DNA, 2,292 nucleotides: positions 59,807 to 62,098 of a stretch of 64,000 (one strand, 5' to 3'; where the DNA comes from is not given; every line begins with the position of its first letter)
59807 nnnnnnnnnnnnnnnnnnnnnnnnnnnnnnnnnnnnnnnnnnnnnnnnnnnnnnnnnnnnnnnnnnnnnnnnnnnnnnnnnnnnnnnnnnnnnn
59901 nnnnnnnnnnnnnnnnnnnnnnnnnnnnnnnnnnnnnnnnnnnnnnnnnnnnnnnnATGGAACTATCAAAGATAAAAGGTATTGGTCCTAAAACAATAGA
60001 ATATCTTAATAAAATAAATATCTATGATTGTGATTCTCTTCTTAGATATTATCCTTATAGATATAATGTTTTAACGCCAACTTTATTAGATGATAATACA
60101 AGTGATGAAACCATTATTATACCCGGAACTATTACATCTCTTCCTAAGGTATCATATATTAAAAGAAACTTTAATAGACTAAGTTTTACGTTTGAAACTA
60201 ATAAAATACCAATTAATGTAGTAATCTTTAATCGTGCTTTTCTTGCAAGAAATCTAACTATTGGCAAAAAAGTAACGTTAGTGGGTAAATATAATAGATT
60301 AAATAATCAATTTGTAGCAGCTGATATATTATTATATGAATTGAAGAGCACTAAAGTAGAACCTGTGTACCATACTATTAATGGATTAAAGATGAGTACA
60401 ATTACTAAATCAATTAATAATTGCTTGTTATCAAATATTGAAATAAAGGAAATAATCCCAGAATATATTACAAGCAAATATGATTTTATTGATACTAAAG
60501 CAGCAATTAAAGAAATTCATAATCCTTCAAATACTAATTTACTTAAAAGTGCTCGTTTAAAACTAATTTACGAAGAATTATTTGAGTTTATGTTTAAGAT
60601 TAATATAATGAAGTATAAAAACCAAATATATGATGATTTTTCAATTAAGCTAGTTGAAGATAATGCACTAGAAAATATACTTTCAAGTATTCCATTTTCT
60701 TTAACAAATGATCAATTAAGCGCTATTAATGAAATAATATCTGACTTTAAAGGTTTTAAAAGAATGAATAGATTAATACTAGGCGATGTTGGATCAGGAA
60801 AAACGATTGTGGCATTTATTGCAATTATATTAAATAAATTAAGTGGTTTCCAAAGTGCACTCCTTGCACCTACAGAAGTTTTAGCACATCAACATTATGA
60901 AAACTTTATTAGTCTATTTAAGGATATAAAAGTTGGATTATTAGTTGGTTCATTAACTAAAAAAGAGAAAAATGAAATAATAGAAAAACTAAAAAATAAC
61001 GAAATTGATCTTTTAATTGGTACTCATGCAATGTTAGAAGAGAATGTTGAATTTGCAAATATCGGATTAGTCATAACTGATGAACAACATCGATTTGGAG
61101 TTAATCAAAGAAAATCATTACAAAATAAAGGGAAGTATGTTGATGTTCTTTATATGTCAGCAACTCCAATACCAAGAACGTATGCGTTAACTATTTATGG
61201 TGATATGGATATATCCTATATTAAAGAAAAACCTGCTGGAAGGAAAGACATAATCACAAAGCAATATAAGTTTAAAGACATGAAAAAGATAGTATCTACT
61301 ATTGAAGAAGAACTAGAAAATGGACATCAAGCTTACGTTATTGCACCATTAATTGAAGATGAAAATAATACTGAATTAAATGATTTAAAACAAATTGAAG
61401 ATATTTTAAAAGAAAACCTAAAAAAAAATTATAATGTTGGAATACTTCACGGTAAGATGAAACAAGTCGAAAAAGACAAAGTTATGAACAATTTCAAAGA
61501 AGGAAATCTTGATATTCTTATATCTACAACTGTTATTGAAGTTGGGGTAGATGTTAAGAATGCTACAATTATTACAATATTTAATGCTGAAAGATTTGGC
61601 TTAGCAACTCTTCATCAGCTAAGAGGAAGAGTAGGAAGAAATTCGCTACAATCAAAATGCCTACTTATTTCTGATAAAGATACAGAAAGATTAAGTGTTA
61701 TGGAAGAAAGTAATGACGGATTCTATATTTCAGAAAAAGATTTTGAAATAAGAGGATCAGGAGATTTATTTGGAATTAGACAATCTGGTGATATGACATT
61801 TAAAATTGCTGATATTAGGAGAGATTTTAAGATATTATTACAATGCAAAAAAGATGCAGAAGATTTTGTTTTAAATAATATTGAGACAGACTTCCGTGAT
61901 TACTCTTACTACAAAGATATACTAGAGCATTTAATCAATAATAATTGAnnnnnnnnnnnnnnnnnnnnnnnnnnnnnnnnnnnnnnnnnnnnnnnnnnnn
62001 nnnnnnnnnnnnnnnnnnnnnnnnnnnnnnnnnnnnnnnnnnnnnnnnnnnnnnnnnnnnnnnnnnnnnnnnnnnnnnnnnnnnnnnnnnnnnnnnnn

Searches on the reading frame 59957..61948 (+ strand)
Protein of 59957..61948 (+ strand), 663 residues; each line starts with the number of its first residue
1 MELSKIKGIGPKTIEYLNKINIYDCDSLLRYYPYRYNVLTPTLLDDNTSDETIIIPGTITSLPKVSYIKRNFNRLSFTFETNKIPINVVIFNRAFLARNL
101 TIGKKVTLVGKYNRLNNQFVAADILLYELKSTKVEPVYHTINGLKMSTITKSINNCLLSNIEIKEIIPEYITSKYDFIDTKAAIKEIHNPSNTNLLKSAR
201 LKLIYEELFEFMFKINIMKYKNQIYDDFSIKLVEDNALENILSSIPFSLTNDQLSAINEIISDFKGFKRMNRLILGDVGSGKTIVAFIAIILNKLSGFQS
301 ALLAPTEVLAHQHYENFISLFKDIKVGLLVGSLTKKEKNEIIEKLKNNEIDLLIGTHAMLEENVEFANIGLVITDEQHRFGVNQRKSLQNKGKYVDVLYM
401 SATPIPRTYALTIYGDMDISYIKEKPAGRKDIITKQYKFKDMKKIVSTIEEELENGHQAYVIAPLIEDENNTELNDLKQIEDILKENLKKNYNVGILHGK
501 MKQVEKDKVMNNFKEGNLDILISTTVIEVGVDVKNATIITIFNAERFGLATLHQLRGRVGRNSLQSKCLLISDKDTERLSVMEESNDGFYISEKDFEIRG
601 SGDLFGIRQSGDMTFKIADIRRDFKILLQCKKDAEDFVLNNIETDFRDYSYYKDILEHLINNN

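Call 48: search_protein_families(library=pfam, proteins=[window:59957-61948:+], max_evalue=0.01)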
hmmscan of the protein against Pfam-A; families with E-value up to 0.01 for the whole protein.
window:59957-61948:+ (663 aa): 7 families
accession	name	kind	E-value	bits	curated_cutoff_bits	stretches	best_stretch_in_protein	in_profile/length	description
PF00270.35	DEAD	-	1.4e-27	96.9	26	1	250-408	1-163/167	DEAD/DEAH box helicase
PF00271.37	Helicase_C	-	3.5e-27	95.3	23.5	2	446-562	10-109/110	Helicase conserved C-terminal domain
PF04851.21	ResIII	-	1.8e-13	51.1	22.5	1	248-404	3-162/164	Type III restriction enzyme, res subunit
PF19833.4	RecG_dom3_C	-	5.7e-11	42.8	26.8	1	586-656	2-73/87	ATP-dependent DNA helicase RecG, domain 3, C-terminal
PF22590.2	Cas3-like_C_2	-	3.1e-05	24.6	27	1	477-562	15-104/106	CRISPR-associated nuclease/helicase Cas3, C-terminal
PF07517.20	SecA_DEAD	-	0.0026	17.5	24.6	1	279-340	100-163/290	SecA DEAD-like domain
PF18938.6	aRib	-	0.0099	16.1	27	0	500-533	17-48/71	Atypical Rib domain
